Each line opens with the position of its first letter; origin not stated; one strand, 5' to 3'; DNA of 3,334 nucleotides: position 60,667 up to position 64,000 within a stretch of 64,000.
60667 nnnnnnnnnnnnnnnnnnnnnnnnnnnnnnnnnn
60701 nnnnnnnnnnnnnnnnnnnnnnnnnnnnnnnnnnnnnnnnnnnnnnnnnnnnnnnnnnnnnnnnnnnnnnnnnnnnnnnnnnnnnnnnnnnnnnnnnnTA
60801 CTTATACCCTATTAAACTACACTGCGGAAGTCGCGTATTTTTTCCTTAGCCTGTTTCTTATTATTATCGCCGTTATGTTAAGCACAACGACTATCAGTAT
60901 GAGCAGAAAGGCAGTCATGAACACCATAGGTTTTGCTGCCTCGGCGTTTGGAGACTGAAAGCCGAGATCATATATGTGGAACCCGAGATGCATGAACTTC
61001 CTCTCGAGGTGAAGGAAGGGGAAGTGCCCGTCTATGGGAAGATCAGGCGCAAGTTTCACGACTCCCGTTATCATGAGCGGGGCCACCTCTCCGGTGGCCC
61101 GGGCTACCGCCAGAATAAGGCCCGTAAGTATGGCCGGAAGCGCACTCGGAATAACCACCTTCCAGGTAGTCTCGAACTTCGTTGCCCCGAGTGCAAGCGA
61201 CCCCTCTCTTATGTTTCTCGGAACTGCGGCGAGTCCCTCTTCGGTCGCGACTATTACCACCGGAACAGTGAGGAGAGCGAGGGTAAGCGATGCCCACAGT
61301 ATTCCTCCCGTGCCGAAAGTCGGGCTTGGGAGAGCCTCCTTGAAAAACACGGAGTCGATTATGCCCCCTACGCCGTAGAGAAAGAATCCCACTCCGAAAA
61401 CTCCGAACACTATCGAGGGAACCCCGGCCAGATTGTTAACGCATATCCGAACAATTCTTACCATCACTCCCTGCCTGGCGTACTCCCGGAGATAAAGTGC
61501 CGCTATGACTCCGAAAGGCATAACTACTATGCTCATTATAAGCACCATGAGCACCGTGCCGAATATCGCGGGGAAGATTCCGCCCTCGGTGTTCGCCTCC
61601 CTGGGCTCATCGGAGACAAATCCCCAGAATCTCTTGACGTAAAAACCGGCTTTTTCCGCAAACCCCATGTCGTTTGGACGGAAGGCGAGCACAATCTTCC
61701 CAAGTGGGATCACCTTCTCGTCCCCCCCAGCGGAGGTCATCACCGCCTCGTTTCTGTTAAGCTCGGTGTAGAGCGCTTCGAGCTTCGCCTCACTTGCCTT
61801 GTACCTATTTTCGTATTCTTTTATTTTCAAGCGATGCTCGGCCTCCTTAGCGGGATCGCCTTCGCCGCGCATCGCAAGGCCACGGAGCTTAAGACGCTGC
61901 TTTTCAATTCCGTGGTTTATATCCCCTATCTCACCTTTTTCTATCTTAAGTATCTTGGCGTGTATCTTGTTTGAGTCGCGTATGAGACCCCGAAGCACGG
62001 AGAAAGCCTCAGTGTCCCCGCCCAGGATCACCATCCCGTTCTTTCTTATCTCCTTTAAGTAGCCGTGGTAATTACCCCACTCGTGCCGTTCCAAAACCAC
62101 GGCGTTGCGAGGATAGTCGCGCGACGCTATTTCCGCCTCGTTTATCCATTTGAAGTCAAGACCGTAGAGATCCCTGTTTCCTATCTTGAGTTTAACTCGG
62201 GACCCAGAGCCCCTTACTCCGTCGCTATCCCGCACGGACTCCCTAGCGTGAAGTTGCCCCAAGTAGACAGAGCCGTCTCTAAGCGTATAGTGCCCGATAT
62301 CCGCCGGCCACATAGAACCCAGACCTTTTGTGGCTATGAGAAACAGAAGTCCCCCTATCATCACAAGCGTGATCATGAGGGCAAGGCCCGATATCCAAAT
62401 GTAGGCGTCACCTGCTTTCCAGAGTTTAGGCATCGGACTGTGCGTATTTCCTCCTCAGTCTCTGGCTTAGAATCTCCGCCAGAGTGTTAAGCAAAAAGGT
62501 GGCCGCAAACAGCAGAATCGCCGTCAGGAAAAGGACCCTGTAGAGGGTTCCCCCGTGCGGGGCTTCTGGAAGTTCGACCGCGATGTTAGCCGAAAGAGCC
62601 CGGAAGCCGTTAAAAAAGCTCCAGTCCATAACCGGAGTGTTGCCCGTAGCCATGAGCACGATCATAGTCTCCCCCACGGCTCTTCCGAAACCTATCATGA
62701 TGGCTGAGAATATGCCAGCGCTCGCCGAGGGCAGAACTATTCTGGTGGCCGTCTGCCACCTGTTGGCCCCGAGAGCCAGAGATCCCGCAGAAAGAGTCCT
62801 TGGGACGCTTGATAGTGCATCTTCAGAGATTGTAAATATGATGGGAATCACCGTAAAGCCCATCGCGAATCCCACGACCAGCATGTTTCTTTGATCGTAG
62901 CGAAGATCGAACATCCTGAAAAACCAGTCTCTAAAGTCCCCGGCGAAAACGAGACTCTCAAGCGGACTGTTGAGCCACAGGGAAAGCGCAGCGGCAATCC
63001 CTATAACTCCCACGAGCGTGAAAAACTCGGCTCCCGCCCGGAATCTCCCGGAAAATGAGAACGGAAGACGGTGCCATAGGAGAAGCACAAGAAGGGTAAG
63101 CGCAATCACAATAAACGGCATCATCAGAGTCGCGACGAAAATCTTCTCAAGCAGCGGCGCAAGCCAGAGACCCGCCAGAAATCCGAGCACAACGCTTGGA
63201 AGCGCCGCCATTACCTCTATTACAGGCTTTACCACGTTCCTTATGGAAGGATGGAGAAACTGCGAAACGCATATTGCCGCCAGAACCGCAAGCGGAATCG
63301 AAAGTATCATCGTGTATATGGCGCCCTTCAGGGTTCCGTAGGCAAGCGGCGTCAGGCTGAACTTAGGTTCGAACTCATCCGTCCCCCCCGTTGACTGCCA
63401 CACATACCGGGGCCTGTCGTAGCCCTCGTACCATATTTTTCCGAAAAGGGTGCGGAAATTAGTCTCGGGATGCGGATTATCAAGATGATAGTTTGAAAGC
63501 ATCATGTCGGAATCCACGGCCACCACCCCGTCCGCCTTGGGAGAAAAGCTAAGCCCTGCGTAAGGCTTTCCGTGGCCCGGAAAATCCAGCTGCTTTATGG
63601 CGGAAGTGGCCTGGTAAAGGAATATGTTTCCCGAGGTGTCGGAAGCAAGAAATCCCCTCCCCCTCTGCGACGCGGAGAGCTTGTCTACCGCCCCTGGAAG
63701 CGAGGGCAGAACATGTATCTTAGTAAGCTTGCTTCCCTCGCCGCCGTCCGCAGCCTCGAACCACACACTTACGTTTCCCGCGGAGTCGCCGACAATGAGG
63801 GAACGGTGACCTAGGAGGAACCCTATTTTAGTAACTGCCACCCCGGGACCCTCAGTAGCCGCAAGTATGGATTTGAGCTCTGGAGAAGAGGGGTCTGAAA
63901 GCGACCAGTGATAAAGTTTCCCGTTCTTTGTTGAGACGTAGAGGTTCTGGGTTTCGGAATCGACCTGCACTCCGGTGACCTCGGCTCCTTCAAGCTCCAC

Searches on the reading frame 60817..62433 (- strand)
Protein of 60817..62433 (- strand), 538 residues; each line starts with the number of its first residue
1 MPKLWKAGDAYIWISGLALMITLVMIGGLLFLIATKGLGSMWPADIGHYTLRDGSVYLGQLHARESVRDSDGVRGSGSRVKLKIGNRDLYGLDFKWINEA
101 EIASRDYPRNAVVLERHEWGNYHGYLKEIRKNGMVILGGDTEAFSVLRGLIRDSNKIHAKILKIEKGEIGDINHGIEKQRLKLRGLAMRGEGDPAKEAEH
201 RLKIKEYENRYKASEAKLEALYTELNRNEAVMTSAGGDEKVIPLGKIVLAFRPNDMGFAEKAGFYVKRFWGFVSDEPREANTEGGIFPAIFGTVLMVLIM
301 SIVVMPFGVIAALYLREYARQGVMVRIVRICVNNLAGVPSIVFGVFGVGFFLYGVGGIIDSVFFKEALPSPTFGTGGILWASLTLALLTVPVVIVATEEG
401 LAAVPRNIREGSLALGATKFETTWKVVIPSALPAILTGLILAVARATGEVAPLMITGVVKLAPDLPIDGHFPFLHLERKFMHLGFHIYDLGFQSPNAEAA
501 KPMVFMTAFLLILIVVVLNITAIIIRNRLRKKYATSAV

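Call 37: search_protein_families(library=ncbifam, proteins=[window:60817-62433:-], max_evalue=1e-10)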
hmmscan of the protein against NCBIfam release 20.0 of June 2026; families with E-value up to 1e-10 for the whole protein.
window:60817-62433:- (538 aa): 5 families
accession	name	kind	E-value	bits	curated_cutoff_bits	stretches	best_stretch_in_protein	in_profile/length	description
TIGR00974.1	3a0107s02c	equivalog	1e-74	251.2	193.45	1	270-530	36-271/272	phosphate ABC transporter permease PstA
TIGR02138.1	phosphate_pstC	equivalog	5e-39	134.1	196.45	1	262-528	40-294/296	phosphate ABC transporter permease subunit PstC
NF008430.0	PRK11268.1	equivalog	4.1e-29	101.6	439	1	276-527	69-291/295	phosphate ABC transporter permease PstA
NF008435.0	PRK11275.1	equivalog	1.5e-16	60.4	502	1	280-451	66-243/319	phosphate ABC transporter permease PstC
TIGR00969.1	3a0106s02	subfamily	3.9e-12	46.2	240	1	287-453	60-218/272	sulfate ABC transporter permease subunit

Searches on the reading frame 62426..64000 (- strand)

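Call 37: search_protein_families(library=ncbifam, proteins=[window:62426-64000:-], max_evalue=1e-10)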
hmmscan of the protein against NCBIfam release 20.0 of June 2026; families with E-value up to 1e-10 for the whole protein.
window:62426-64000:- (524 aa): 4 families
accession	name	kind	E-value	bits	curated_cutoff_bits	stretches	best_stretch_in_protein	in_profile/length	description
TIGR02138.1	phosphate_pstC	equivalog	1.3e-57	195.1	196.45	2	361-514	139-294/296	phosphate ABC transporter permease subunit PstC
TIGR00974.1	3a0107s02c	equivalog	5.9e-34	117.5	193.45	1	371-516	126-271/272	phosphate ABC transporter permease PstA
NF008435.0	PRK11275.1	equivalog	1.6e-21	76.7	502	1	373-518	170-315/319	phosphate ABC transporter permease PstC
TIGR02139.1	permease_CysT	equivalog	8.4e-11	42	246.1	1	374-459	133-218/265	sulfate ABC transporter permease subunit CysT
